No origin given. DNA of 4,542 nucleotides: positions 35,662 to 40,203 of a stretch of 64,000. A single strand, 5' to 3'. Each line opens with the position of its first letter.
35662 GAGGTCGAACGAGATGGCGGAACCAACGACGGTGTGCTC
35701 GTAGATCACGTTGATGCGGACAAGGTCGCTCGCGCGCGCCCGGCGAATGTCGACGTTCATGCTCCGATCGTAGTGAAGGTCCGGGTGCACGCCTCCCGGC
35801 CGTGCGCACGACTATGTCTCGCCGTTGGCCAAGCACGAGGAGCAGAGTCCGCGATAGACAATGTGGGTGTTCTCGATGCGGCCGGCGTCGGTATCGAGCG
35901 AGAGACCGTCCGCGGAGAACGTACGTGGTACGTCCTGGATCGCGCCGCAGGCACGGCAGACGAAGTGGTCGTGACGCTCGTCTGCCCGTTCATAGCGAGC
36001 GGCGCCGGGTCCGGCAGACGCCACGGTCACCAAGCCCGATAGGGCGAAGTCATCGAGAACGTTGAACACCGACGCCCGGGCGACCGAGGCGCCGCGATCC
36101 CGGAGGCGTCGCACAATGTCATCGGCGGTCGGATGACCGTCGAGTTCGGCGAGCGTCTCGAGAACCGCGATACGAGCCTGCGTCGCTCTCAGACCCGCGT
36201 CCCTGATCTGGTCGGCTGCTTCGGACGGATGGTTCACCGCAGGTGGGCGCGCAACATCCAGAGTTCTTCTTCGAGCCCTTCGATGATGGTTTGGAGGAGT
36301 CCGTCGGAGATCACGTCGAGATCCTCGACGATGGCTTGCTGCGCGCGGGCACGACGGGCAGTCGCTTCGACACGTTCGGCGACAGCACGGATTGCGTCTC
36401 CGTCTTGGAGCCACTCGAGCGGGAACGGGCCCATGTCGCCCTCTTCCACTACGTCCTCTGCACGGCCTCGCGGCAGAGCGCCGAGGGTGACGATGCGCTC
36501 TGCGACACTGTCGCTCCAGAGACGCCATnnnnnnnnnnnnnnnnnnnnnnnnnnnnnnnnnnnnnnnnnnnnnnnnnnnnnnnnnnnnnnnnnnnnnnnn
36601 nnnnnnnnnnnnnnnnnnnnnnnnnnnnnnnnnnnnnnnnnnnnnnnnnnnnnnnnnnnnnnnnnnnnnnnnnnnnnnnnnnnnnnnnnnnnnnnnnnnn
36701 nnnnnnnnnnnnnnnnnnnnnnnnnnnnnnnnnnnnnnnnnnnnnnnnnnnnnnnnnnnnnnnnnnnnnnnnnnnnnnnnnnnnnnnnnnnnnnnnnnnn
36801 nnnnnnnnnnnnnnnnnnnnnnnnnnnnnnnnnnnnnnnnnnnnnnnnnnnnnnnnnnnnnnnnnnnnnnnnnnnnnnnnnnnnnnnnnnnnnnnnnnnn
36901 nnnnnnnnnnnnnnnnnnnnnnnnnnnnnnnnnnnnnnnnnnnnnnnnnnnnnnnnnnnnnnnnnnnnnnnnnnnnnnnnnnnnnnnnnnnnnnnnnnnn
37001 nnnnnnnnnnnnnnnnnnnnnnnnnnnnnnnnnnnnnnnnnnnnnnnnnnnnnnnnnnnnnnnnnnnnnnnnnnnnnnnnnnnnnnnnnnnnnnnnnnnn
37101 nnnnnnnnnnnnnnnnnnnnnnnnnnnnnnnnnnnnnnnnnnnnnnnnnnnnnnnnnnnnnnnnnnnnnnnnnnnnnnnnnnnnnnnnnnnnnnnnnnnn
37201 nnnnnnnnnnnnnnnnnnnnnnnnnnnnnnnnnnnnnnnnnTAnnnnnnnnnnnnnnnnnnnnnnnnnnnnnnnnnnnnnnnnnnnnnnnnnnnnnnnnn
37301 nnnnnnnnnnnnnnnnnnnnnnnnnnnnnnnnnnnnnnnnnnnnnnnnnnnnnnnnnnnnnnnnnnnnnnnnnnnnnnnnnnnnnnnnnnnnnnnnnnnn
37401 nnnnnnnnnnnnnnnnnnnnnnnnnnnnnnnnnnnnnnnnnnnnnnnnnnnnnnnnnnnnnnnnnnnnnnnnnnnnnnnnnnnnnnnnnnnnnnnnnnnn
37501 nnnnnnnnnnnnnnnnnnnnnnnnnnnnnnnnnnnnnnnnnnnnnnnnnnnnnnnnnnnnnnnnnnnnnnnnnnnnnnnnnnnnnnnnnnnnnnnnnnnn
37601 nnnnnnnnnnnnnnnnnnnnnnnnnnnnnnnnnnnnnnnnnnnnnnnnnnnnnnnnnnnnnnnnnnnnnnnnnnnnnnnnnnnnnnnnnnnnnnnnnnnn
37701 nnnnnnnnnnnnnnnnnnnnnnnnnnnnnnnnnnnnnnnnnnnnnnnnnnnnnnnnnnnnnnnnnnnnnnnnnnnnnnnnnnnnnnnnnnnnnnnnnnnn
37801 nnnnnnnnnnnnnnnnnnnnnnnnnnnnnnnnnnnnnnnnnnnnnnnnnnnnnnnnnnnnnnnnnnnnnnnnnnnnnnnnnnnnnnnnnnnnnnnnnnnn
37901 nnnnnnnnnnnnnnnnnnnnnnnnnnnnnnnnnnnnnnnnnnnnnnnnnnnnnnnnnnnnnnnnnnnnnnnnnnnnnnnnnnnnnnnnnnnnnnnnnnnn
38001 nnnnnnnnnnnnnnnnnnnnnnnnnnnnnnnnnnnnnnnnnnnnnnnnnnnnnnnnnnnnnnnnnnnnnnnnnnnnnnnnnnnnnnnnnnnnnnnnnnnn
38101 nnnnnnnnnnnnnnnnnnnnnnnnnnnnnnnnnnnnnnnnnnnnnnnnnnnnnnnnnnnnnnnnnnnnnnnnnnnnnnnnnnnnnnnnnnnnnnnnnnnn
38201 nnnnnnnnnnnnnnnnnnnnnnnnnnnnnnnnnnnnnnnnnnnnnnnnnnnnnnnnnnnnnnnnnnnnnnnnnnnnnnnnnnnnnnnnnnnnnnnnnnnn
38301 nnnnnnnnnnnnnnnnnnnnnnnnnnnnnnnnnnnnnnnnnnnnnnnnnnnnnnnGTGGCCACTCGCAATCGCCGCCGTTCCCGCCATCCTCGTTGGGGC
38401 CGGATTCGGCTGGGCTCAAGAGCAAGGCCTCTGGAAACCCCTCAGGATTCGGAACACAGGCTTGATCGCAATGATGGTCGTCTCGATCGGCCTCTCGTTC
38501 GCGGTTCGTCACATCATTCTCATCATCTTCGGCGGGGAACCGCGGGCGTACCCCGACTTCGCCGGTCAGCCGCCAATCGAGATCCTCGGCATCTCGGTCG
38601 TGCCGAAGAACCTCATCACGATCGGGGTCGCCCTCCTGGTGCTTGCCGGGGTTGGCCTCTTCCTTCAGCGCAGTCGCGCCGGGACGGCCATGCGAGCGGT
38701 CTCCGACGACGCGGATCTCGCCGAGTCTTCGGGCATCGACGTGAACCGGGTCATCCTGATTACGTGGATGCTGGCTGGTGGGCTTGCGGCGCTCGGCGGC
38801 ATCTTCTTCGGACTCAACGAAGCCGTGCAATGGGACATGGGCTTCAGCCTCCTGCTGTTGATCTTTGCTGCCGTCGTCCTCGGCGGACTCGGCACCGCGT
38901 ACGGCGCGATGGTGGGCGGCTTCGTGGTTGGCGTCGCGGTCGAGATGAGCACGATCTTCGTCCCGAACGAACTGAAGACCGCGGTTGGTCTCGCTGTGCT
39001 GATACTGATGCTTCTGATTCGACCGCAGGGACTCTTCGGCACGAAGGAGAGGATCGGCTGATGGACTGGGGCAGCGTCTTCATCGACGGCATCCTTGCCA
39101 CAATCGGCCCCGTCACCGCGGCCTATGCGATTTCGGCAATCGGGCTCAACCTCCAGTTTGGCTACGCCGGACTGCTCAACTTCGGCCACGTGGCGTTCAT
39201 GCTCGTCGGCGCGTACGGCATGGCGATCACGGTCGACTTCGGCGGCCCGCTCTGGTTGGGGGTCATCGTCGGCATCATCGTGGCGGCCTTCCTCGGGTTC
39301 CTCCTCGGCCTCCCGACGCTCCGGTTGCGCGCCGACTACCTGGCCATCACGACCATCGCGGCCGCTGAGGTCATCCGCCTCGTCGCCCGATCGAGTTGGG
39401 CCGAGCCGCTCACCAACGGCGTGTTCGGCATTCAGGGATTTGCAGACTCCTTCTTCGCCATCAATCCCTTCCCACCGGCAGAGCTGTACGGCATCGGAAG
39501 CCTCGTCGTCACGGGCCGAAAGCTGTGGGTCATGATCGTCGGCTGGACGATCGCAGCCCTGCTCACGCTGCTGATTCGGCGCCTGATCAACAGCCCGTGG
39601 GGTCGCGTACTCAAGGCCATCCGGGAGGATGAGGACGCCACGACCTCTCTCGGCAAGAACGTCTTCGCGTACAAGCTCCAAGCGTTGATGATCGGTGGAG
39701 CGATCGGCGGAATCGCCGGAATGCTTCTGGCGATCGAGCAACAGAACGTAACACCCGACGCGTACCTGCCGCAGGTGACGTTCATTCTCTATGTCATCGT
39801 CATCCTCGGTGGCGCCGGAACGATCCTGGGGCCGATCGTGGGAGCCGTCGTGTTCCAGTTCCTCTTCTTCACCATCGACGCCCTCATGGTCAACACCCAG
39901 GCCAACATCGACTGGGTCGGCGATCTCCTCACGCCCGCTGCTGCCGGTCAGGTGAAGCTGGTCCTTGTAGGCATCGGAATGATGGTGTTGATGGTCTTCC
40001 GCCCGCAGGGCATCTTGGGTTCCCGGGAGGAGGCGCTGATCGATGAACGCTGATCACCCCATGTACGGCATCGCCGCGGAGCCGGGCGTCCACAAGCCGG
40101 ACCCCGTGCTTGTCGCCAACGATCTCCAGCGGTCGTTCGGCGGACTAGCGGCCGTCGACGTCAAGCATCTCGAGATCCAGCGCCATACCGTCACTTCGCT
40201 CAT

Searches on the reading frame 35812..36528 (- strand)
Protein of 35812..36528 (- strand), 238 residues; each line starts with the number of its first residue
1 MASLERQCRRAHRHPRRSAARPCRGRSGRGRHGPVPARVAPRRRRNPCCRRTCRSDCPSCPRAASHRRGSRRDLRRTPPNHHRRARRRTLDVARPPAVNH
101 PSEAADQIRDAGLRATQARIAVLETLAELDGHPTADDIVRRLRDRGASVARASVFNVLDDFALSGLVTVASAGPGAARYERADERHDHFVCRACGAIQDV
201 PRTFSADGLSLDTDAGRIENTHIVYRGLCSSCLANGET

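Call 10: search_protein_families(library=pfam, proteins=[window:35812-36528:-])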
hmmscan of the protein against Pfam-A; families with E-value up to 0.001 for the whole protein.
window:35812-36528:- (238 aa): 1 family
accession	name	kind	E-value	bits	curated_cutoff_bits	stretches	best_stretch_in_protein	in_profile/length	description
PF01475.25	FUR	-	1.9e-20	73.6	23.1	1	111-200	2-93/121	Ferric uptake regulator family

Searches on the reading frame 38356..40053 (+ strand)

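Call 10: search_protein_families(library=pfam, proteins=[window:38356-40053:+])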
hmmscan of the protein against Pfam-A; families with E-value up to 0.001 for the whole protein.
window:38356-40053:+ (565 aa): 1 family
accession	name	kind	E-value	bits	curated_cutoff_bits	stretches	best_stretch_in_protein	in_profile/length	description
PF02653.21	BPD_transp_2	-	8.7e-48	163.2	26.8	1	253-512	8-252/269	Branched-chain amino acid transport system / permease component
